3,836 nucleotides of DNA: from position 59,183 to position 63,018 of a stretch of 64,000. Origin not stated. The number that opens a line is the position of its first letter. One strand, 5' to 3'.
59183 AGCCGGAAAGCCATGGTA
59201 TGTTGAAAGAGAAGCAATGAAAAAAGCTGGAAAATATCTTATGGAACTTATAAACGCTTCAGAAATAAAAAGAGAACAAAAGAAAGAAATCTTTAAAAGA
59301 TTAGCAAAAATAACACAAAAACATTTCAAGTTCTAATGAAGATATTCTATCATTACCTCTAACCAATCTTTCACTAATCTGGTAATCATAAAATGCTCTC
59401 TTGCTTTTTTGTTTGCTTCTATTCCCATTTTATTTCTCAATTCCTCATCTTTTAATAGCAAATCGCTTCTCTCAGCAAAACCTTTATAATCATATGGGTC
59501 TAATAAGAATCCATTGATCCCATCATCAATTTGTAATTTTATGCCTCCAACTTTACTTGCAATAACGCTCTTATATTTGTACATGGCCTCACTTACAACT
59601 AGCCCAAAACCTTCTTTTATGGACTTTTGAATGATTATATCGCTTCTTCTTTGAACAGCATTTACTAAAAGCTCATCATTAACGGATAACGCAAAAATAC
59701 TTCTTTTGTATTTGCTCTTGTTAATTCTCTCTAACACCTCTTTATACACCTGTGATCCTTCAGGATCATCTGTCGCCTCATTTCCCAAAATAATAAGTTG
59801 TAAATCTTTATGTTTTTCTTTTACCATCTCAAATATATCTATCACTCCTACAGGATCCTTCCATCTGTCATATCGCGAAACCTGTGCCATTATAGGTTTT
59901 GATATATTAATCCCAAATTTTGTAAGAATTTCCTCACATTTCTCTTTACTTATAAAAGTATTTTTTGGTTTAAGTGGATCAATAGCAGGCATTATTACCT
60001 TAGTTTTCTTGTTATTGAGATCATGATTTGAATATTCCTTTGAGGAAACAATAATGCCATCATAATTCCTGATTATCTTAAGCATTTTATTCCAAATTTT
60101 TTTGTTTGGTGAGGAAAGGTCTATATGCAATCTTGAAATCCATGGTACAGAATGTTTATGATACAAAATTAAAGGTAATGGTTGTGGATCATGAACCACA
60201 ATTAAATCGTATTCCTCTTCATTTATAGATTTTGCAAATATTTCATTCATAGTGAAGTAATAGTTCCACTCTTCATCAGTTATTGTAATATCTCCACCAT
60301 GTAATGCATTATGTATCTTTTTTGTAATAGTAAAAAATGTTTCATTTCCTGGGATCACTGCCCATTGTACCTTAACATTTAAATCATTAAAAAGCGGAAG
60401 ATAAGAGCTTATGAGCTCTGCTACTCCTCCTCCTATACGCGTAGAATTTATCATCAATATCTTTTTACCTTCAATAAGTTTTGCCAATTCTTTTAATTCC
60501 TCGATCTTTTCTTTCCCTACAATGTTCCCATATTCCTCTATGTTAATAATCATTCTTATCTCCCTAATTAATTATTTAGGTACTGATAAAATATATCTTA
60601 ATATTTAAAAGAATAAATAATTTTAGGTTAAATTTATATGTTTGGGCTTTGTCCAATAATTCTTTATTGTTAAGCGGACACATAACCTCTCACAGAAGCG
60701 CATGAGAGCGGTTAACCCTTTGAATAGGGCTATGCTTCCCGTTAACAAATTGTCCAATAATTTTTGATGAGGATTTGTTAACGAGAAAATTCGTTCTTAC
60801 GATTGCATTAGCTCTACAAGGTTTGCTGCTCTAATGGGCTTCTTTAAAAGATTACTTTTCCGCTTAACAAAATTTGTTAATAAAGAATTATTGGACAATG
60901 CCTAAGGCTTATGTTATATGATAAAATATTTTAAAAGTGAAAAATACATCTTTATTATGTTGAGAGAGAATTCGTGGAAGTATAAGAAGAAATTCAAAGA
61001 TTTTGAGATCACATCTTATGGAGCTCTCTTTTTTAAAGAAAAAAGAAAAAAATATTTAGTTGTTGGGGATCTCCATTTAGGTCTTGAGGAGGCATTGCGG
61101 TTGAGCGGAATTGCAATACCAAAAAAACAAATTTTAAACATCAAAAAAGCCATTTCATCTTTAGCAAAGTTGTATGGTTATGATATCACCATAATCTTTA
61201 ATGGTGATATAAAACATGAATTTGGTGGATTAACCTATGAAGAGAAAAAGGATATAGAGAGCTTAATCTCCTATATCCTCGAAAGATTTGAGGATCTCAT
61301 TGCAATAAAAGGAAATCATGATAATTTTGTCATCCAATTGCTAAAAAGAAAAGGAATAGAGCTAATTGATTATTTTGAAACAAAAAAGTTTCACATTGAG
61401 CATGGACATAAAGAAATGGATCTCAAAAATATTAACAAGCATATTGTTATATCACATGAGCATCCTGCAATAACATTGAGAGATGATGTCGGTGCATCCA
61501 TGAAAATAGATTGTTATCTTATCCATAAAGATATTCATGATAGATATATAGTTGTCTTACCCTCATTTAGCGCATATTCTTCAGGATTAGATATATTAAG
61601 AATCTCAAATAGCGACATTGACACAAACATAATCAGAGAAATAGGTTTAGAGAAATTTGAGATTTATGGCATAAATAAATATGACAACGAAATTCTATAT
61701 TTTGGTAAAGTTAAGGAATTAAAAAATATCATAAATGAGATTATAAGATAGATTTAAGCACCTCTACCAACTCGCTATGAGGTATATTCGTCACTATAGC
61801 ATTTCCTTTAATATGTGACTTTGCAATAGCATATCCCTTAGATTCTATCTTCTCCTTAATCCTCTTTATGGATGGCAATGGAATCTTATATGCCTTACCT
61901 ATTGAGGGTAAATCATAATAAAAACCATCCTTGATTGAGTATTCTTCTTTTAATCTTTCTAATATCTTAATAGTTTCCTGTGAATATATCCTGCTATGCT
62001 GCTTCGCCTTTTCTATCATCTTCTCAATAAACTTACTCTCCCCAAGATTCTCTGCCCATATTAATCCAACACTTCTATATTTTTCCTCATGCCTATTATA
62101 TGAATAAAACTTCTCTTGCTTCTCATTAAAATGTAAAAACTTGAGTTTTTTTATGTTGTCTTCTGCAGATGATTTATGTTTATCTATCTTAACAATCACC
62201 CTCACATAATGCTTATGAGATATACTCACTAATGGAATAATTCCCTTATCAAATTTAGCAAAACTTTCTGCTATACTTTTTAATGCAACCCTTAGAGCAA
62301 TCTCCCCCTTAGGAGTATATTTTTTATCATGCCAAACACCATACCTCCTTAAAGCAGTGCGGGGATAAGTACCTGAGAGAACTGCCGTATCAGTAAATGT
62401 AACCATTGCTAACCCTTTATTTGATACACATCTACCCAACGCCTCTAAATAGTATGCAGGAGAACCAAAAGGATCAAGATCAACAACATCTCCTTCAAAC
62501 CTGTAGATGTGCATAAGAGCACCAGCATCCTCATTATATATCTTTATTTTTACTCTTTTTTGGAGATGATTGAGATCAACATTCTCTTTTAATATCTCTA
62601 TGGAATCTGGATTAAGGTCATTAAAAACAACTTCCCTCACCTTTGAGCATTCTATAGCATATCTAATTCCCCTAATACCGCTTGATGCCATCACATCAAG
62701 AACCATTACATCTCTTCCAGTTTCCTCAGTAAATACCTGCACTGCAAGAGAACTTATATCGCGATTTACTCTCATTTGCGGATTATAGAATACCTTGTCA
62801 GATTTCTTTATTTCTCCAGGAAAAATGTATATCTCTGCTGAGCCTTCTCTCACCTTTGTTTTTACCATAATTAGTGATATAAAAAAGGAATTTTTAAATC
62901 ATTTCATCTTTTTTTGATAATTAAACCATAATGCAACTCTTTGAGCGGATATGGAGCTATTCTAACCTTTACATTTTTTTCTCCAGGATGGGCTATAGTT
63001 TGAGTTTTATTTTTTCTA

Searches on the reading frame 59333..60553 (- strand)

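Call 32: search_protein_families(library=ncbifam, proteins=[window:59333-60553:-], max_evalue=0.00001)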
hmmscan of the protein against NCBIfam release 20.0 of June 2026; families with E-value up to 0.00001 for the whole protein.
window:59333-60553:- (406 aa): 21 families
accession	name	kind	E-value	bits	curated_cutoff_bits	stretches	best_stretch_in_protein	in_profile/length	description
NF041139.1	TreT_Thcocales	equivalog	2.2e-104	349.5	775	1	4-401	13-409/412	trehalose synthase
TIGR03999.1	thiol_BshA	equivalog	3.3e-24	85.5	273.7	1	171-400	152-369/375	N-acetyl-alpha-D-glucosaminyl L-malate synthase BshA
TIGR02149.1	glgA_Coryne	subfamily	2.3e-21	76.4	302.4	1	178-399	165-385/391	glycogen synthase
TIGR03449.1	mycothiol_MshA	equivalog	4.9e-19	68.5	462.5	1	160-386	161-386/406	D-inositol-3-phosphate glycosyltransferase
NF041876.1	EPS_EpsE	equivalog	1.9e-14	53.7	400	1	227-391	222-383/389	exopolysaccharide biosynthesis GT4 family glycosyltransferase EpsE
NF047880.1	glyco_SdgA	exception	1.9e-14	53.1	800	1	89-400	188-486/488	serine-aspartate repeat adhesin O-glycosyltransferase SdgA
TIGR03088.1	stp2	hypoth_equivalog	6.1e-14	51.8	409.05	1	181-401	159-370/374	TIGR03088 family PEP-CTERM/XrtA system glycosyltransferase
NF038295.1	EPS_HpsP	equivalog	2.6e-12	46.5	550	1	203-399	191-382/388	hormogonium polysaccharide biosynthesis glycosyltransferase HpsP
NF012028.0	PRK15484.1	subfamily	1.4e-11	44.2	618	1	201-400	175-374/380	lipopolysaccharide N-acetylglucosaminyltransferase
NF038229.1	Glyco4_Geo_Pelo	equivalog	2.7e-10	39.8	400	1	297-397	231-329/338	GPMC system family 4 glycosyltransferase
TIGR04047.1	MSMEG_0565_glyc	hypoth_equivalog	5.2e-10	38.9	259.85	1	211-370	186-342/373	MSMEG_0565 family glycosyltransferase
TIGR02470.1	sucr_synth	equivalog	6.4e-10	37.8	810.4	1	216-362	547-702/784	sucrose synthase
TIGR02472.1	sucr_P_syn_N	equivalog_domain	7.5e-10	38.2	576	1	174-400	200-437/439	sucrose-phosphate synthase, putative, glycosyltransferase domain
NF050056.1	ProtGlycPglH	equivalog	2.9e-09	36.5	600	1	225-402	185-351/354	GalNAc-alpha-(1->4)-GalNAc-alpha-(1->3)-diNAcBac-PP-undecaprenol alpha-1,4-N-acetyl-D-galactosaminyltransferase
NF050063.1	ProtGlycPglJ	equivalog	1.3e-08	34.4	500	1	175-387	161-350/363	N-acetylgalactosamine-N,N'-diacetylbacillosaminyl-diphospho-undecaprenol 4-alpha-N-acetylgalactosaminyltransferase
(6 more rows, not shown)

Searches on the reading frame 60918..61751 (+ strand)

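Call 32: search_protein_families(library=ncbifam, proteins=[window:60918-61751:+], max_evalue=0.00001)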
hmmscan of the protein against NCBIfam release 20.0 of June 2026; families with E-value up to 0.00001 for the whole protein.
window:60918-61751:+ (277 aa): 2 families
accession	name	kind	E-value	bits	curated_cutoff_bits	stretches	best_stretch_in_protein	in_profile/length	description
TIGR00024.1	SbcD_rel_arch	hypoth_equivalog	3.8e-44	151.1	115.2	1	44-270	15-223/224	putative phosphoesterase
TIGR04123.1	P_estr_lig_assc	hypoth_equivalog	1.1e-23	83.7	150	1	28-227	7-190/207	ligase-associated DNA damage response endonuclease PdeM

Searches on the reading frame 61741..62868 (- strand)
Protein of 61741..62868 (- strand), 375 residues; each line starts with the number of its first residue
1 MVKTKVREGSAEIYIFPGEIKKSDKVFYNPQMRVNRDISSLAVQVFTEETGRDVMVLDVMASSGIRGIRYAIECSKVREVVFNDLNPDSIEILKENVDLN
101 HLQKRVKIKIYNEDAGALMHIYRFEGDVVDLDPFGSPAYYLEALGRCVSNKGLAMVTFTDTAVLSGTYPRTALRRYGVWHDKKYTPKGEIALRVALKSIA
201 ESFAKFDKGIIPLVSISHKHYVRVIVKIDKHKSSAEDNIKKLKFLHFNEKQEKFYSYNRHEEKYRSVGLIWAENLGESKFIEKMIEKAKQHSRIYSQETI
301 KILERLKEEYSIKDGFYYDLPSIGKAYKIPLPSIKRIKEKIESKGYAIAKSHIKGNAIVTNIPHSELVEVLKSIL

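Call 84: find_encoding_contigs(protein=window:61741-62868:-, flank=10000, max_places=3)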
Protein window:61741-62868:- (375 aa): 3 contigs read that carry it; 1 place shown.
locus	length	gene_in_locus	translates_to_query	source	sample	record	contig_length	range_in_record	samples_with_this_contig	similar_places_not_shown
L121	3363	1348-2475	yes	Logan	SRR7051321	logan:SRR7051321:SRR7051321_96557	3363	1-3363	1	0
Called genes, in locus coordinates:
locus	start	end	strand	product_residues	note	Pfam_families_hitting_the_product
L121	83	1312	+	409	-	PF01136:Peptidase_U32, PF16325:Peptidase_U32_C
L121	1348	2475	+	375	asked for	PF02005:TRM, PF02475:TRM5-TYW2_MTfase (weak)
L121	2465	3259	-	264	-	-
